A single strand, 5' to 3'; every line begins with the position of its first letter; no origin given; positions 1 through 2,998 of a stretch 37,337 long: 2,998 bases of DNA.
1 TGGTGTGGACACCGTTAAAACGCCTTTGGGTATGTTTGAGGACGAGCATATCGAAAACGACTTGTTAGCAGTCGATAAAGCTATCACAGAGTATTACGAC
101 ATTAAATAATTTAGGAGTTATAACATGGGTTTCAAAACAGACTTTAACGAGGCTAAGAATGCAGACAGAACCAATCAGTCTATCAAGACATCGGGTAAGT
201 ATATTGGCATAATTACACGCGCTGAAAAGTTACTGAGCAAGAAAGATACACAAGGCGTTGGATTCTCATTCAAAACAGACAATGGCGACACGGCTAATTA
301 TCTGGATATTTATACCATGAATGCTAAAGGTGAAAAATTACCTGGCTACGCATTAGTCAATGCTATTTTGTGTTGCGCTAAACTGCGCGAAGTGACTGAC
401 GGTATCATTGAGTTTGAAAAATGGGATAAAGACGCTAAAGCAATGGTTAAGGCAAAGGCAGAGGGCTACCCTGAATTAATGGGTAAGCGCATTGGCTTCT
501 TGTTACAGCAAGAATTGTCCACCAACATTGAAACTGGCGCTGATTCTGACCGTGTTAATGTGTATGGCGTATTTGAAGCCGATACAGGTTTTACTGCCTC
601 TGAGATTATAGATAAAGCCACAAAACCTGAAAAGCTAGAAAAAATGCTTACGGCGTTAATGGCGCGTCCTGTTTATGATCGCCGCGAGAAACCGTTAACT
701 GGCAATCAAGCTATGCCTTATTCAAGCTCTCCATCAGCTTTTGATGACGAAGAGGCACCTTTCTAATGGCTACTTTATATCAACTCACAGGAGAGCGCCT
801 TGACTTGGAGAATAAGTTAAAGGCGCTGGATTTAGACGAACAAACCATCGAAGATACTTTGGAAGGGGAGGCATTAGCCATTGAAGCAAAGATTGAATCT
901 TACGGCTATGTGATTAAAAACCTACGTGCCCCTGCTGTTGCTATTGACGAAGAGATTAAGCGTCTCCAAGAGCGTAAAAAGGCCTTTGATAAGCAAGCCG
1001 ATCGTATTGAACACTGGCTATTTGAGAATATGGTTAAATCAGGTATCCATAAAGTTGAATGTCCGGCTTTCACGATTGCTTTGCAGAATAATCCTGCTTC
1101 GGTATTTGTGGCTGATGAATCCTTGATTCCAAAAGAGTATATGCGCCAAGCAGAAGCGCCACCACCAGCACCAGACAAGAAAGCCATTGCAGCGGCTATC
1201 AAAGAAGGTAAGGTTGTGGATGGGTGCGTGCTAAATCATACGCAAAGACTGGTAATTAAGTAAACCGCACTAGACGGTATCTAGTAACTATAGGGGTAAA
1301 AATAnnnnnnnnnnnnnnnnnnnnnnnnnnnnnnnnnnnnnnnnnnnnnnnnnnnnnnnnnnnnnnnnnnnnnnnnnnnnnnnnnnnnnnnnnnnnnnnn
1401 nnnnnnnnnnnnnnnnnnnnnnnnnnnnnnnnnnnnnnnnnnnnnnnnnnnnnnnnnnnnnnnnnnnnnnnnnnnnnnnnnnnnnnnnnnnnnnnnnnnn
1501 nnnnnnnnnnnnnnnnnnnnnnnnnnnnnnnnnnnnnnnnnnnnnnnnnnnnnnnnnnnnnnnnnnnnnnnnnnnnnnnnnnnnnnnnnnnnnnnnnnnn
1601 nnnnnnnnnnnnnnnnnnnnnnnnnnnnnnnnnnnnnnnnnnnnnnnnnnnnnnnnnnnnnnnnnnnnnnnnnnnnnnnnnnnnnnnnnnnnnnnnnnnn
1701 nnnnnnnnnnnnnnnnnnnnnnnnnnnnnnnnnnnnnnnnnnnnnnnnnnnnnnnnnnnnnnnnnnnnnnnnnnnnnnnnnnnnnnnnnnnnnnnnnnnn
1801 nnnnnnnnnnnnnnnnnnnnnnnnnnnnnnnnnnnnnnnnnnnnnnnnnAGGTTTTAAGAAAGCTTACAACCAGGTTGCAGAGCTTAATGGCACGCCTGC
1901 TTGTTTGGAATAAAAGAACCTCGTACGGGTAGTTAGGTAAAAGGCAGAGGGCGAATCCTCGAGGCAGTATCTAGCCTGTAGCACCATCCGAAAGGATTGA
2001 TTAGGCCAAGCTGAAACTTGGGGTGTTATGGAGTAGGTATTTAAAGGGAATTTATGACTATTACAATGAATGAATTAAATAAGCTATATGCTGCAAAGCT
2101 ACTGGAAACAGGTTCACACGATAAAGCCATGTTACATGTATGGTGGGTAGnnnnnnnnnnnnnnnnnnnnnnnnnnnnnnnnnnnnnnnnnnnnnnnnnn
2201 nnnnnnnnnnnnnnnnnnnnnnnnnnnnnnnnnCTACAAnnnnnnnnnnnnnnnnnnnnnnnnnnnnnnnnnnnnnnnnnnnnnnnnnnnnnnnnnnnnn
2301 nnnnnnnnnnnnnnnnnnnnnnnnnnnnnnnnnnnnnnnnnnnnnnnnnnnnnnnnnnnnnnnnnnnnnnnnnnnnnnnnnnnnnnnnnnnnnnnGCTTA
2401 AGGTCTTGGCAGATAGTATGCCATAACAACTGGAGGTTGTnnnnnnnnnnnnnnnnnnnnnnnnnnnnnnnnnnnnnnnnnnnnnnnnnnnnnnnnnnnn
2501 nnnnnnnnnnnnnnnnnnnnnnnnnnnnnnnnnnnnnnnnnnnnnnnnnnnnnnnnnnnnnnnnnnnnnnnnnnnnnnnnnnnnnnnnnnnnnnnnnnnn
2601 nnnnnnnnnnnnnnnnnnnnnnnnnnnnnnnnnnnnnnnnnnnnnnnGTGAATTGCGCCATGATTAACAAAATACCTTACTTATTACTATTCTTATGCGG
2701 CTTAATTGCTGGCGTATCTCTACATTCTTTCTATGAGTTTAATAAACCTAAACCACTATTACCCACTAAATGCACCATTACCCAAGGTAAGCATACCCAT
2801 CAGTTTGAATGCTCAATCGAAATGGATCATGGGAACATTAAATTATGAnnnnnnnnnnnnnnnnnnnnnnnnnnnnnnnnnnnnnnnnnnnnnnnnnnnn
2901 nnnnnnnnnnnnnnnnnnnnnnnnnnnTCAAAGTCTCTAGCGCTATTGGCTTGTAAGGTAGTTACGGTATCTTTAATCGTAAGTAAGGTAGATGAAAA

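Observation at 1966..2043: A roughly 75-nt non-coding element occurs twice in the same orientation (1966-2043 and 33386-33459), each just upstream of a small ORF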

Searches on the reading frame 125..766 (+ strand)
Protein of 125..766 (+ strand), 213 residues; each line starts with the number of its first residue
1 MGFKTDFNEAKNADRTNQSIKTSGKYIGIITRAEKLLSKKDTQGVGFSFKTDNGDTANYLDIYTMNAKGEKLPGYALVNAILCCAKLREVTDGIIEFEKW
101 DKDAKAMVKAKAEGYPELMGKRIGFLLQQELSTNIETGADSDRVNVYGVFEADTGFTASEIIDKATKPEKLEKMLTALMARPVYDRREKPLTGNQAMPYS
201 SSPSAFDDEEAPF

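Call 9: search_protein_families(library=phrogs, proteins=[window:125-766:+], max_evalue=0.01)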
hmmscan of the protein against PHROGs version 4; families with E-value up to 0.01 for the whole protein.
window:125-766:+ (213 aa): 1 family
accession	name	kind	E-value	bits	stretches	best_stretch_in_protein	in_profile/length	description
phrog_743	-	DNA, RNA and nucleotide metabolism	3.3e-37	129.3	1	10-200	12-227/246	single strand DNA binding protein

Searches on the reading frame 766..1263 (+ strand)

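Call 9: search_protein_families(library=phrogs, proteins=[window:766-1263:+], max_evalue=0.01)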
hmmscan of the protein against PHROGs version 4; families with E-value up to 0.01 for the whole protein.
window:766-1263:+ (165 aa): 3 families
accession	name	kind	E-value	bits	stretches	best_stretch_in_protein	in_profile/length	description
phrog_253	-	DNA, RNA and nucleotide metabolism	4.8e-50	170.7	1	1-165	6-167/169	Mu Gam-like end protection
phrog_20203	-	unknown function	1.6e-07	32.3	1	89-165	1-75/75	-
phrog_6244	-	unknown function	0.0051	18.3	0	57-105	17-65/107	-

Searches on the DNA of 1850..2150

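Call 11: search_rna_families(source=window, start=1850, end=2150, threshold=evalue, max_evalue=10, show_alignments=2)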
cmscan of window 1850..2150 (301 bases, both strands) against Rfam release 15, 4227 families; matches with E-value up to 10: 1.
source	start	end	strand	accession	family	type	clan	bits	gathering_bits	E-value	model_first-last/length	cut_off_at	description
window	2061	2096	+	RF01611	ceN108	Gene; snRNA; snoRNA; CD-box;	-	13.4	50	5.8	1-70/70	no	Caenorhabditis snoRNA ceN108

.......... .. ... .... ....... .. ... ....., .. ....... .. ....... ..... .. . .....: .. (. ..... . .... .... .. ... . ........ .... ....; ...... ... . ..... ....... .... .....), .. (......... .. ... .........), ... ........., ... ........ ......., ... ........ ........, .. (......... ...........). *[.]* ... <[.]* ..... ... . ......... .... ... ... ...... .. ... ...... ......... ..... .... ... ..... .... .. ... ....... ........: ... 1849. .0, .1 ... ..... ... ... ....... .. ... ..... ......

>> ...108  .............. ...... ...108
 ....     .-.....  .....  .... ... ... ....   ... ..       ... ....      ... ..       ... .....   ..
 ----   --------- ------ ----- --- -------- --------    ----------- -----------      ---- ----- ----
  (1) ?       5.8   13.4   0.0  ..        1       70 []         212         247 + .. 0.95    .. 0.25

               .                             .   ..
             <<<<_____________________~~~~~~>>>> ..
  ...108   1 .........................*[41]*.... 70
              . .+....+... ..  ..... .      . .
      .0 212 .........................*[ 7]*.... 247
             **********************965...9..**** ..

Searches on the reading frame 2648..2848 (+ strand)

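Call 9: search_protein_families(library=phrogs, proteins=[window:2648-2848:+], max_evalue=0.01)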
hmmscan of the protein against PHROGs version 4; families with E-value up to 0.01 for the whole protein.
window:2648-2848:+ (66 aa): 1 family
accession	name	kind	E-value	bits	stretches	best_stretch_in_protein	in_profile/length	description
phrog_6899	-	unknown function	0.0048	17.3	1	21-56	12-47/265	-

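Call 66: search_protein_families(library=pfam, proteins=[window:2648-2848:+], max_evalue=0.01)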
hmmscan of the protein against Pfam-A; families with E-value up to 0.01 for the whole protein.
window:2648-2848:+ (66 aa): 0 families
